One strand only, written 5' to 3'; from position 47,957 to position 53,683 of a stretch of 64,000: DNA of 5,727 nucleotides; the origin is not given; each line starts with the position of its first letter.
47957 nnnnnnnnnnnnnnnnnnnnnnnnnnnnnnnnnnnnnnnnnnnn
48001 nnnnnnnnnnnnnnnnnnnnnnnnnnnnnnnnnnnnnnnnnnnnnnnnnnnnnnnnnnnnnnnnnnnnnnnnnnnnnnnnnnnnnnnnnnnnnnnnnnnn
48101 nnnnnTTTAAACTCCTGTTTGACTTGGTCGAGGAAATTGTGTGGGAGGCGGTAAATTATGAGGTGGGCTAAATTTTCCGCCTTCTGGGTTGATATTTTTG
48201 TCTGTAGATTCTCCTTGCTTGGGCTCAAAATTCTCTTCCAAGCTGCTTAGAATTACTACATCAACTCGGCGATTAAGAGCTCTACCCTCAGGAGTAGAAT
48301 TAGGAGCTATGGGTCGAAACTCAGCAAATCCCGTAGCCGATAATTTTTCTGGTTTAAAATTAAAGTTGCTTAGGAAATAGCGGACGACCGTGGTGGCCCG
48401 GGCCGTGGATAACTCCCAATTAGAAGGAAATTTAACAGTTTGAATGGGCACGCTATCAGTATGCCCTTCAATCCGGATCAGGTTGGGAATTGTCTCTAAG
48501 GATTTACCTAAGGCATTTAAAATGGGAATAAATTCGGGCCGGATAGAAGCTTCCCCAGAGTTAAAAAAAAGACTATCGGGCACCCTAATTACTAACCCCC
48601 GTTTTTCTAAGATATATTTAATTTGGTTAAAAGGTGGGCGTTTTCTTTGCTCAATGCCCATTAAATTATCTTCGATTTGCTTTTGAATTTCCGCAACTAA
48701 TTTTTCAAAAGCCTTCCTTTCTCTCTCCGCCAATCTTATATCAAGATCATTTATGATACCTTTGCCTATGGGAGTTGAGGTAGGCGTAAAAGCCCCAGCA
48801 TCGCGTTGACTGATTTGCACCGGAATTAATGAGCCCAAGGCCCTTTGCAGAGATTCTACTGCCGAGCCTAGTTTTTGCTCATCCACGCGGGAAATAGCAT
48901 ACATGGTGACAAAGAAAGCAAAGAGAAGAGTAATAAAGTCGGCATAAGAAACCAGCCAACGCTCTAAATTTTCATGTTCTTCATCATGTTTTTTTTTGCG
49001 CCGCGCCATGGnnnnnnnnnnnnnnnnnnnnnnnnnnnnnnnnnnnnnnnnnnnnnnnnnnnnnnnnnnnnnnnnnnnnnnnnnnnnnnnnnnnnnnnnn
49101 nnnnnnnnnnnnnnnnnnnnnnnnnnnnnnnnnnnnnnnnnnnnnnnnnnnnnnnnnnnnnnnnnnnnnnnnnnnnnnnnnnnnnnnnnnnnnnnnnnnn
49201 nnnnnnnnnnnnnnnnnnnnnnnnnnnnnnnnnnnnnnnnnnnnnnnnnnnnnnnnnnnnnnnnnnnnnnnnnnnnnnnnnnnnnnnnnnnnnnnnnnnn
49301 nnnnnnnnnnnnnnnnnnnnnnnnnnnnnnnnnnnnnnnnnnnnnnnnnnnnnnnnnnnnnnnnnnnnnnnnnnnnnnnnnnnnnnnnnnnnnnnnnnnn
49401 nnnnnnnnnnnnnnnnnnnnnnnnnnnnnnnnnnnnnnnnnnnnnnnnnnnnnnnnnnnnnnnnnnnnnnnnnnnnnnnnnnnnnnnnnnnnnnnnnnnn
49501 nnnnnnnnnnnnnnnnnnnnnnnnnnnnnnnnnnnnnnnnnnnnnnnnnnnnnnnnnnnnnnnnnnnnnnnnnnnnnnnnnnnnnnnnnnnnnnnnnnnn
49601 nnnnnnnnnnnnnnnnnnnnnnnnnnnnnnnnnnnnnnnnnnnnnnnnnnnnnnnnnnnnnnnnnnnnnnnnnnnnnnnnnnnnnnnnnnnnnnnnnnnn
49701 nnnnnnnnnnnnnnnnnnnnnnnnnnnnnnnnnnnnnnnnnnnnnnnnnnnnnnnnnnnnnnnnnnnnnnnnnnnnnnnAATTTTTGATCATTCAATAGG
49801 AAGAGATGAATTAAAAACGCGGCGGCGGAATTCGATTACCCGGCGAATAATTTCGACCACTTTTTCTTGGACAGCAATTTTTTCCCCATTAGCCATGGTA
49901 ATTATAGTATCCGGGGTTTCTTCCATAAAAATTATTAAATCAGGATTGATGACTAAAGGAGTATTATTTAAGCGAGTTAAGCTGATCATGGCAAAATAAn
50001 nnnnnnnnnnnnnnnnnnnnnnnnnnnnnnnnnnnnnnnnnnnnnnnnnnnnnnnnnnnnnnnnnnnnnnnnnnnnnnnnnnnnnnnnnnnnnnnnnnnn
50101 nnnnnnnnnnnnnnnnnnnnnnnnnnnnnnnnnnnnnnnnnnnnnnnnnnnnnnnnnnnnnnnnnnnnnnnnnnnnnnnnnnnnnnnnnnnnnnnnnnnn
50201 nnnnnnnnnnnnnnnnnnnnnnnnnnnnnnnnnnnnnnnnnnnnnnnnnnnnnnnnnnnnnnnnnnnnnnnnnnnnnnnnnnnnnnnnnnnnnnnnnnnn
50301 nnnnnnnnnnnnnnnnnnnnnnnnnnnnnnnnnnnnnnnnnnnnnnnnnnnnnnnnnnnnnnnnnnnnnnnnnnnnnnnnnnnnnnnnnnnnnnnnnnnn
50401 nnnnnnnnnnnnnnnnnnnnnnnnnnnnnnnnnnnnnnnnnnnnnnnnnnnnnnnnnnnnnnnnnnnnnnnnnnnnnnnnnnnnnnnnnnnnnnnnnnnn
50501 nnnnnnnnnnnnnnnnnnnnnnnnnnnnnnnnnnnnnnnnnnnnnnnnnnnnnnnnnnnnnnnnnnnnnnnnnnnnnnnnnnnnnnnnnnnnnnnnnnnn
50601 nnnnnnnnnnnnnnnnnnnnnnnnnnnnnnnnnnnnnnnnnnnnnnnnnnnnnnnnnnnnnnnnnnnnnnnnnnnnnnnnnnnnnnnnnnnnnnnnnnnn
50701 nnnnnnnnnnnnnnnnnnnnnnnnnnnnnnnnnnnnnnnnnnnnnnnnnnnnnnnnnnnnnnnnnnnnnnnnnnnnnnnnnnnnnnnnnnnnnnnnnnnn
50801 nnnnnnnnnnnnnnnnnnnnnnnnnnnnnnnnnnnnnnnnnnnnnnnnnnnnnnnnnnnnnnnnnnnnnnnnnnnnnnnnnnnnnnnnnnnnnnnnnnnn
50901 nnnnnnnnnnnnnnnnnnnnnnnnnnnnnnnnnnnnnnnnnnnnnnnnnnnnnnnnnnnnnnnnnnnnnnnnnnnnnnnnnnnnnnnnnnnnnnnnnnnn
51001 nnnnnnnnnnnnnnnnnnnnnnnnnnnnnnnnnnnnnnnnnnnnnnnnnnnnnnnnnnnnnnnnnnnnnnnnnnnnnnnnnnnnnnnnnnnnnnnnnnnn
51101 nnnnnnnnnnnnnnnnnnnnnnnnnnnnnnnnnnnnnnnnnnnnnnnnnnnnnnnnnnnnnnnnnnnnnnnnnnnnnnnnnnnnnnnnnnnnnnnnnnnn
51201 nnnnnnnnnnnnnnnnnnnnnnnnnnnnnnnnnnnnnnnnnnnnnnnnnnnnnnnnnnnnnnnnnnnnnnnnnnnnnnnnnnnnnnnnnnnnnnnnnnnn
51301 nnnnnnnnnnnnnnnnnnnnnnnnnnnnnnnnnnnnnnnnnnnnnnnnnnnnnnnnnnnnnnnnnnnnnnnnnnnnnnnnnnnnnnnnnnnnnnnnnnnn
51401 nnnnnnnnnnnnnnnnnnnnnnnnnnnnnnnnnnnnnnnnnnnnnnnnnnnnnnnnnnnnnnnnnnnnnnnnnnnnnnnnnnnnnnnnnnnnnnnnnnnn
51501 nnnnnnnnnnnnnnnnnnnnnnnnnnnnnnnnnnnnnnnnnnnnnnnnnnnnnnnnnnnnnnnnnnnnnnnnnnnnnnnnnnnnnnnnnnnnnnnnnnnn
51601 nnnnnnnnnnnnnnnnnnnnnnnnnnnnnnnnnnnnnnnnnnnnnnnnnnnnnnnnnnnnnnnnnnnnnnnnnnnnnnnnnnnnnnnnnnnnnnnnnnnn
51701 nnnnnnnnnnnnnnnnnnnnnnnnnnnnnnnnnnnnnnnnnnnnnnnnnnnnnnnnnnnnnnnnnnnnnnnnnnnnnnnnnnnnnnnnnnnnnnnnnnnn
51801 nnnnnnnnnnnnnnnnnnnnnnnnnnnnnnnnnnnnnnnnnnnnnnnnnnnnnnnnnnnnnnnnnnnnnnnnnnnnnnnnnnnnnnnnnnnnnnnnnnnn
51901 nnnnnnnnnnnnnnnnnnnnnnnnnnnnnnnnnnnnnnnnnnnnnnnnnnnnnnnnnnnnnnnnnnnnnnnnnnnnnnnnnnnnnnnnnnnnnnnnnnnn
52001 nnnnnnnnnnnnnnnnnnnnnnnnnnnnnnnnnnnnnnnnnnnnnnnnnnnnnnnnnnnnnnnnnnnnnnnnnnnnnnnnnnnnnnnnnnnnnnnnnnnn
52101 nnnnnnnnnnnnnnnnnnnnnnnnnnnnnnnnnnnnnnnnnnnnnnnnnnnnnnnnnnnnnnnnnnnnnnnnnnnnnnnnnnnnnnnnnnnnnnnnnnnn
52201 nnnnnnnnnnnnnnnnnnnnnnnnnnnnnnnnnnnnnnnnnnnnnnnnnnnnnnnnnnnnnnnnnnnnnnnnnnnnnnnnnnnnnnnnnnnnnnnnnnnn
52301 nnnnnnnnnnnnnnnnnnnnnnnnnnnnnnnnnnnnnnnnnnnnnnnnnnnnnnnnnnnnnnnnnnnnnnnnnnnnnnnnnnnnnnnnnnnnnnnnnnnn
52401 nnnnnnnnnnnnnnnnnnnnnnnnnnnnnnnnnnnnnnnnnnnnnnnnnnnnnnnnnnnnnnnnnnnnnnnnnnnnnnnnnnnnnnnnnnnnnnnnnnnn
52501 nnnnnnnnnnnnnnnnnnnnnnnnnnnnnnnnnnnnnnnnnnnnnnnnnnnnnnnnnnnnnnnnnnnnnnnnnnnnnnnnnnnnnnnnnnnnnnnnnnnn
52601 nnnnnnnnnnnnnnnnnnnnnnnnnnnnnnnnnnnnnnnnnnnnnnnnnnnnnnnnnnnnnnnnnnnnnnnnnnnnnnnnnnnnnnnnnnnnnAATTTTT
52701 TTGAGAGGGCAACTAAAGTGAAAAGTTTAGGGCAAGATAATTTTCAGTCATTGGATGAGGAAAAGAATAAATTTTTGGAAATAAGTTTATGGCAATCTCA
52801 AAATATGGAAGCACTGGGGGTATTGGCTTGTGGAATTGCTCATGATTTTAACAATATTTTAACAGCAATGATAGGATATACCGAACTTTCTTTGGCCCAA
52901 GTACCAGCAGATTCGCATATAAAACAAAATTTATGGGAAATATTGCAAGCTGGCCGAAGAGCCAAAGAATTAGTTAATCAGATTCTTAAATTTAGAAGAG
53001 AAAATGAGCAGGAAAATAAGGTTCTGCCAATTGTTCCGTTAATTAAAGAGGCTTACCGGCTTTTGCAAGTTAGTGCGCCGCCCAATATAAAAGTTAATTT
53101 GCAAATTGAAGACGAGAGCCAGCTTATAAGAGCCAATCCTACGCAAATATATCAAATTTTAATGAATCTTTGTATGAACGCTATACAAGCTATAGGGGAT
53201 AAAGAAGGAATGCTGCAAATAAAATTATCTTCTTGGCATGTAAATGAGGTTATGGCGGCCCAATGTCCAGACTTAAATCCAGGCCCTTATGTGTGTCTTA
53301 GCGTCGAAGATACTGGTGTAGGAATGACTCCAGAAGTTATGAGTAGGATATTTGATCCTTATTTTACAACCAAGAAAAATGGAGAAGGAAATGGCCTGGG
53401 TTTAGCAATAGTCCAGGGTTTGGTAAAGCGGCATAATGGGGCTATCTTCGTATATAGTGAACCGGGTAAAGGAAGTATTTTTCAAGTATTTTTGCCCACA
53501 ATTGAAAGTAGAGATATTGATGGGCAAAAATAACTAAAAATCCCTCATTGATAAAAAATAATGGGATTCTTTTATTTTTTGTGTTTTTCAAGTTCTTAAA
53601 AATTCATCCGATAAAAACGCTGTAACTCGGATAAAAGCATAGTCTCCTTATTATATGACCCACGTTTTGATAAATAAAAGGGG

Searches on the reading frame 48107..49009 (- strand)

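Call 72: search_protein_families(library=pfam, proteins=[window:48107-49009:-], max_evalue=0.00001)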
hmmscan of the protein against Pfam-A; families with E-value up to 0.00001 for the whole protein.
window:48107-49009:- (300 aa): 2 families
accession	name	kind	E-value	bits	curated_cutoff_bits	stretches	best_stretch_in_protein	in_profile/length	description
PF13677.11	MotB_plug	-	1.9e-21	75.8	24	1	4-58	2-58/58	Membrane MotB of proton-channel complex MotA/MotB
PF00691.25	OmpA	-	3.7e-16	59.7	27.2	1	148-247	1-98/98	OmpA family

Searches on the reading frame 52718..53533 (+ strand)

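Call 72: search_protein_families(library=pfam, proteins=[window:52718-53533:+], max_evalue=0.00001)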
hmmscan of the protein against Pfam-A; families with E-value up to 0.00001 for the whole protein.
window:52718-53533:+ (271 aa): 2 families
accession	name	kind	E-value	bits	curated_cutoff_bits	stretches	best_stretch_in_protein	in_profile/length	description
PF02518.31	HATPase_c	-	3.1e-24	86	26.4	1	140-261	2-109/111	Histidine kinase-, DNA gyrase B-, and HSP90-like ATPase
PF00512.31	HisKA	-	1.6e-10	41.4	26.9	1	36-95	5-63/66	His Kinase A (phospho-acceptor) domain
